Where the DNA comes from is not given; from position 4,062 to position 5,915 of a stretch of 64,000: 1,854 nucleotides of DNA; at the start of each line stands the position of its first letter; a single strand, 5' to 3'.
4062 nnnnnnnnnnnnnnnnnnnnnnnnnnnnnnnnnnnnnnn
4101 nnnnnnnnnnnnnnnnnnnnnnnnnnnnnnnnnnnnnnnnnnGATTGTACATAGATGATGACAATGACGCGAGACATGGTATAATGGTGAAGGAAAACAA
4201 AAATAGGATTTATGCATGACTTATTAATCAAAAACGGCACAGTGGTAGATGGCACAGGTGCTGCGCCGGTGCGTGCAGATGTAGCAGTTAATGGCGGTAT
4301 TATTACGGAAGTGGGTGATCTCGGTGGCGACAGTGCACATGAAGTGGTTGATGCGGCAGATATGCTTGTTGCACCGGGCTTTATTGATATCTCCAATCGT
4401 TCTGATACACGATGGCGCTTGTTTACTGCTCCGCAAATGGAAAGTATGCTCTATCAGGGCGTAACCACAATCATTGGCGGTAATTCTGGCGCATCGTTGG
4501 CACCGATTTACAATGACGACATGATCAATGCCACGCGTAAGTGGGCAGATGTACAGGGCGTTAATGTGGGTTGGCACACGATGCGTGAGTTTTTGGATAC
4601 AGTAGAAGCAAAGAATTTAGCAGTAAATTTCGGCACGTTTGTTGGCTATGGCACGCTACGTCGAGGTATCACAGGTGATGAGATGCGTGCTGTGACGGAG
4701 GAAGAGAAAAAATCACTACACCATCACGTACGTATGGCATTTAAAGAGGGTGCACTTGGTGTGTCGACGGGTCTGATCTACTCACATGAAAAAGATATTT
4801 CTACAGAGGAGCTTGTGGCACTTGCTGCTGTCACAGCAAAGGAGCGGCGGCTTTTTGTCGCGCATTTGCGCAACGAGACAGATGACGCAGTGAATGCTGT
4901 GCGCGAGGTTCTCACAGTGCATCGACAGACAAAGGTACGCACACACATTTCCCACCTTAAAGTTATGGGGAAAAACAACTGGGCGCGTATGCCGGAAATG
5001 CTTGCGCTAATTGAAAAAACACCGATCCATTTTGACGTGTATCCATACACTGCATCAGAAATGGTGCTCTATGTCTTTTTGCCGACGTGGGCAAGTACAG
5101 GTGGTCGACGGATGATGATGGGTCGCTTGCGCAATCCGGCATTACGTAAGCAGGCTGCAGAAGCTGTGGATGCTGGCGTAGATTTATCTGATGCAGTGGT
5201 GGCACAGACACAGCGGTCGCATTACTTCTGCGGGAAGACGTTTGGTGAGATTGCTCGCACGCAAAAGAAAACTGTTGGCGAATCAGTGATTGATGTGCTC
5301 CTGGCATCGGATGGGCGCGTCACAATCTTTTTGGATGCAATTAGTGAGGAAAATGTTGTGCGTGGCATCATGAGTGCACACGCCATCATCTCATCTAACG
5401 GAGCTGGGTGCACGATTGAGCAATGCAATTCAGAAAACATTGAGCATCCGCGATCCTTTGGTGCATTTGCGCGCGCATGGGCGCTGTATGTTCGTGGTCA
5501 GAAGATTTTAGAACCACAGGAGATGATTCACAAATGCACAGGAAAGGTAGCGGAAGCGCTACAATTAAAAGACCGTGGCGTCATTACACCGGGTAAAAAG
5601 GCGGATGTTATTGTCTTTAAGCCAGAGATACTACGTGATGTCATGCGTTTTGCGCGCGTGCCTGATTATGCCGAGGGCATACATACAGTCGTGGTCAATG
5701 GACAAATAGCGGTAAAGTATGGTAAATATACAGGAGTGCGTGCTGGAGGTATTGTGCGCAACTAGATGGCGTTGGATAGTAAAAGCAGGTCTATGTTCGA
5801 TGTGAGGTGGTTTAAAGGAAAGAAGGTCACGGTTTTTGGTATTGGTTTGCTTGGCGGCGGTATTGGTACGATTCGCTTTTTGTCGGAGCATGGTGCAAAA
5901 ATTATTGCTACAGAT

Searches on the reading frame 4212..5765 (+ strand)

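Call 26: search_protein_families(library=ncbifam, proteins=[window:4212-5765:+], max_evalue=0.00001)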
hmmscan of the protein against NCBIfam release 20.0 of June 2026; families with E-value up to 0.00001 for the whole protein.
window:4212-5765:+ (517 aa): 31 families (the best 25 are shown)
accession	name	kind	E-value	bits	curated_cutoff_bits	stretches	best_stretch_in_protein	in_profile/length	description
NF006560.0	PRK09061.1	subfamily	5.2e-43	147.1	340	2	1-286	25-299/517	amidohydrolase family protein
NF006689.0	PRK09237.1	equivalog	1.9e-14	53.1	371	1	2-112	3-117/383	amidohydrolase/deacetylase family metallohydrolase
NF006056.0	PRK08204.1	subfamily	8.1e-12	44.6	391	1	2-60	3-63/449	hypothetical protein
TIGR03583.1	EF_0837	hypoth_equivalog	1e-11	44.5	432.15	1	3-123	2-120/365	amidohydrolase/deacetylase family metallohydrolase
NF006252.0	PRK08393.1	equivalog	2.4e-10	40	617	1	4-64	3-63/424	N-ethylammeline chlorohydrolase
NF006845.0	PRK09357.2-6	equivalog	2.9e-10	39.4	728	1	4-61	3-61/428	dihydroorotase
TIGR03178.1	allantoinase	equivalog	9.1e-10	37.9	357.85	1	3-250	1-236/441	allantoinase AllB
NF002668.0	PRK02382.1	equivalog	1.9e-09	36.8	452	0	1-60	3-53/436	dihydroorotase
NF006839.0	PRK09357.1-4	equivalog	3.3e-09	35.9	576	1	4-61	2-59/422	dihydroorotase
NF009060.0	PRK12394.1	equivalog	5.4e-09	35.3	442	1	2-108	3-110/381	metallo-dependent hydrolase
NF006559.0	PRK09060.1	equivalog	7.1e-09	34.5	482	1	2-60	5-61/444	dihydroorotase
NF006268.0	PRK08417.1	equivalog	1.1e-08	34.6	499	0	5-61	2-55/406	metal-dependent hydrolase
NF005960.0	PRK08044.1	equivalog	1.1e-08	34.2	688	0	3-88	4-89/453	allantoinase AllB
NF004995.0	PRK06380.1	subfamily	2.4e-08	33.4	567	0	4-60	3-59/418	metal-dependent hydrolase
NF005791.0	PRK07627.1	equivalog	3.3e-08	32.9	442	1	4-87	3-90/425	dihydroorotase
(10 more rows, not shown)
